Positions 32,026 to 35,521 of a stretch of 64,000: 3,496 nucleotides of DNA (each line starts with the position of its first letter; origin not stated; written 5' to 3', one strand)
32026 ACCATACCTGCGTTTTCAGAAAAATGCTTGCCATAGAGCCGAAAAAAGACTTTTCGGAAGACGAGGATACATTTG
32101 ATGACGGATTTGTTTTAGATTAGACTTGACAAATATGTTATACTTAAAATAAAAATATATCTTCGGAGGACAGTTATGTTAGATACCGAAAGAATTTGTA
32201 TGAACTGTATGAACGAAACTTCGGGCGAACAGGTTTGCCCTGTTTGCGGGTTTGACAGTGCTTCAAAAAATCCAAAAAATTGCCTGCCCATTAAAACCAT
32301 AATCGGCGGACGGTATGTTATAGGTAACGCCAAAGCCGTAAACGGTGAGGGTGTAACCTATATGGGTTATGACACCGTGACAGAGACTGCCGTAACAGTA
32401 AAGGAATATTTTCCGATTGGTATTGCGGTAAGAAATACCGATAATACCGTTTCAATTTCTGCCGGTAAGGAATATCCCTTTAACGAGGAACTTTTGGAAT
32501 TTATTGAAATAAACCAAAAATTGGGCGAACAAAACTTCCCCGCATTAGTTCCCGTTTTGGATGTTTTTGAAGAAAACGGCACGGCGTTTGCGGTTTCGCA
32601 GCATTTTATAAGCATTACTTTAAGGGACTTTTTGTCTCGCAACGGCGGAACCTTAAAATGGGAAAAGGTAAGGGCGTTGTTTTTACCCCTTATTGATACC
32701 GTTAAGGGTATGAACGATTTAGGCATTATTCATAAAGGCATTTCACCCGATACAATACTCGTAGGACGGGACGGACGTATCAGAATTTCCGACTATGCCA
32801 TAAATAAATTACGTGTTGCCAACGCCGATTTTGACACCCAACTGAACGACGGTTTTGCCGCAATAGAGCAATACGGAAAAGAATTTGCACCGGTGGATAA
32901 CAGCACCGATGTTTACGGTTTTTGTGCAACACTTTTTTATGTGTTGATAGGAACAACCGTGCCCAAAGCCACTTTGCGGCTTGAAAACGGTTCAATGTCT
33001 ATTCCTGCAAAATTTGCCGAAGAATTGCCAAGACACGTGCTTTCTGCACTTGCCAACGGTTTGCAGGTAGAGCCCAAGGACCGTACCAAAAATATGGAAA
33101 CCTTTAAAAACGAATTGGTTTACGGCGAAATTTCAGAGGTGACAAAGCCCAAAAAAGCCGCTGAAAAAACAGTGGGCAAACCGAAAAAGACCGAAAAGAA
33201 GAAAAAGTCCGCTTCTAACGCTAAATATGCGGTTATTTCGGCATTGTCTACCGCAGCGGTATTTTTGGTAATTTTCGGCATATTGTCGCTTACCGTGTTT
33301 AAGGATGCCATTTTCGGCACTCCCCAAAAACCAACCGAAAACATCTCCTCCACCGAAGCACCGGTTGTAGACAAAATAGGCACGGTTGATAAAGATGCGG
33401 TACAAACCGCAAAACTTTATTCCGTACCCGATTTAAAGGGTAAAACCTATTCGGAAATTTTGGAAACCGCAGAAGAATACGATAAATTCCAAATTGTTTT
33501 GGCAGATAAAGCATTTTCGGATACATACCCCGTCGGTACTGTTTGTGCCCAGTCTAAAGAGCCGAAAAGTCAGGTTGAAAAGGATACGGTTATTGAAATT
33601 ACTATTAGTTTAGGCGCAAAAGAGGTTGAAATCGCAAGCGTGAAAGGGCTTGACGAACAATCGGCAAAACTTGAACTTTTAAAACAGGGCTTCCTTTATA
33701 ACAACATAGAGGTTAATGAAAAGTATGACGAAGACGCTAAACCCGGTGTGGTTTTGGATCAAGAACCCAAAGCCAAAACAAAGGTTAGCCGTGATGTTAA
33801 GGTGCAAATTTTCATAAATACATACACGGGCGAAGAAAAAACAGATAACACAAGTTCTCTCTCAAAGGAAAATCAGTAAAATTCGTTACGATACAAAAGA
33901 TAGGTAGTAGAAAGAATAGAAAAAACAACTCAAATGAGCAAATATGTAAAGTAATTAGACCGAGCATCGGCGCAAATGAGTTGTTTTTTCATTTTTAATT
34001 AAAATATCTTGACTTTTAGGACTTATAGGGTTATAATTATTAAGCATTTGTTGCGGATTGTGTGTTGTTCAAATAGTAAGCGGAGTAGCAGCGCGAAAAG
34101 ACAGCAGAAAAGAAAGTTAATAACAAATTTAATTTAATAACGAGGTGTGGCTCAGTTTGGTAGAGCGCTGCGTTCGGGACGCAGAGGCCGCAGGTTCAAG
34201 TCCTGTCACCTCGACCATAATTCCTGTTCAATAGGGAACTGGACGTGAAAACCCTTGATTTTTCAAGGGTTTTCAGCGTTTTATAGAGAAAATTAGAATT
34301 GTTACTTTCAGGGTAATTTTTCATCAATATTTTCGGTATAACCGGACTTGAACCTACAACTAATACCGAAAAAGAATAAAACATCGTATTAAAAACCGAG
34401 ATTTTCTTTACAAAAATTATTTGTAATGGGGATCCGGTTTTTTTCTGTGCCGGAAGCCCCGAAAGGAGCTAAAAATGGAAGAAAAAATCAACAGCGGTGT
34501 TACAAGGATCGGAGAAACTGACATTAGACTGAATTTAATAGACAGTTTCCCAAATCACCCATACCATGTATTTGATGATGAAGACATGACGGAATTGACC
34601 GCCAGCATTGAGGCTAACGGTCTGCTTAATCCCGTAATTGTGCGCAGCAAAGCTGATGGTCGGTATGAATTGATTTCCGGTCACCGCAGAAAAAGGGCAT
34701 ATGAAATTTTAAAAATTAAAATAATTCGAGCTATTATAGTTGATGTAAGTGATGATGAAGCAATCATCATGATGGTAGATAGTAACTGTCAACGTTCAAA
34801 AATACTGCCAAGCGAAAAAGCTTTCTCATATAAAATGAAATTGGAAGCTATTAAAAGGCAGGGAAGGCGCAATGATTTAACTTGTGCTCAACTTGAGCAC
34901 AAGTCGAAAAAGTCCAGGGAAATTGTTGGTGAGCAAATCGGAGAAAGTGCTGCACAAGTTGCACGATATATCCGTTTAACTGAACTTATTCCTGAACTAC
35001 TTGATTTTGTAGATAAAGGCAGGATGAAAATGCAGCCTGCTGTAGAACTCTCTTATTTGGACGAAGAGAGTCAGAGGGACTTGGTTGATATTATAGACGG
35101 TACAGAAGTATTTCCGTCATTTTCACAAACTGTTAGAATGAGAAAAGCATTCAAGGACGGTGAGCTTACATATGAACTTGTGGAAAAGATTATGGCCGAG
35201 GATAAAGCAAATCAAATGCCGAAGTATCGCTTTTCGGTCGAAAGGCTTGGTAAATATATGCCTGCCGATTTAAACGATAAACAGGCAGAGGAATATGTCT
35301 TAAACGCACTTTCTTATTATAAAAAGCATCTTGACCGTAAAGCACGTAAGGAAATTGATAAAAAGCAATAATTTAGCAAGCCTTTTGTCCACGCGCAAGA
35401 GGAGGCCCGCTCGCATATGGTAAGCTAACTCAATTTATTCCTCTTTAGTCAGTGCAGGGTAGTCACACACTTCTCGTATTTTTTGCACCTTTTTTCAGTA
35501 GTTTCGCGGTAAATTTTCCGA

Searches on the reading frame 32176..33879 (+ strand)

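Call 29: search_protein_families(library=pfam, proteins=[window:32176-33879:+], max_evalue=0.0001)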
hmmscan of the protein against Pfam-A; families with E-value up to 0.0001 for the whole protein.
window:32176-33879:+ (567 aa): 3 families
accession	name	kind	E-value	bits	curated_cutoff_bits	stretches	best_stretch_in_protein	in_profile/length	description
PF03793.24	PASTA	-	2.9e-22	78.8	23.2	2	416-478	2-63/64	PASTA domain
PF07714.23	PK_Tyr_Ser-Thr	-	1e-08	35.3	23.1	1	87-280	26-221/258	Protein tyrosine and serine/threonine kinase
PF00069.31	Pkinase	-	3.3e-07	30.4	31.7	1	110-307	49-255/263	Protein kinase domain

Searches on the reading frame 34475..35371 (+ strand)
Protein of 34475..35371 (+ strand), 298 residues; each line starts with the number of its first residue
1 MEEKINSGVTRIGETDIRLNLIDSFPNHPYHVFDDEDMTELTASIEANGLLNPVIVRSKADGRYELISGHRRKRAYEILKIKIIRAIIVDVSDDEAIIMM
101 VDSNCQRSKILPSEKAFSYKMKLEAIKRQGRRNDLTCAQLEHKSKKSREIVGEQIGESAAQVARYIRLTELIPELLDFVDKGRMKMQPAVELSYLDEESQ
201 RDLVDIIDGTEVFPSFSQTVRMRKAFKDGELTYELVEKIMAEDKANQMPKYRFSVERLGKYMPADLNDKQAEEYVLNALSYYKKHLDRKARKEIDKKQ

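Call 29: search_protein_families(library=pfam, proteins=[window:34475-35371:+], max_evalue=0.0001)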
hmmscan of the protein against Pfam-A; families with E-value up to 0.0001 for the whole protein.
window:34475-35371:+ (298 aa): 2 families
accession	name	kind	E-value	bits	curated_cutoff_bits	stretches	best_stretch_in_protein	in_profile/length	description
PF02195.25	ParB_N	-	2.7e-18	66.2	26.3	1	16-104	5-93/95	ParB N-terminal domain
PF17762.8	HTH_ParB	-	1.7e-05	25.3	22.6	1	140-206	15-82/102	ParB HTH domain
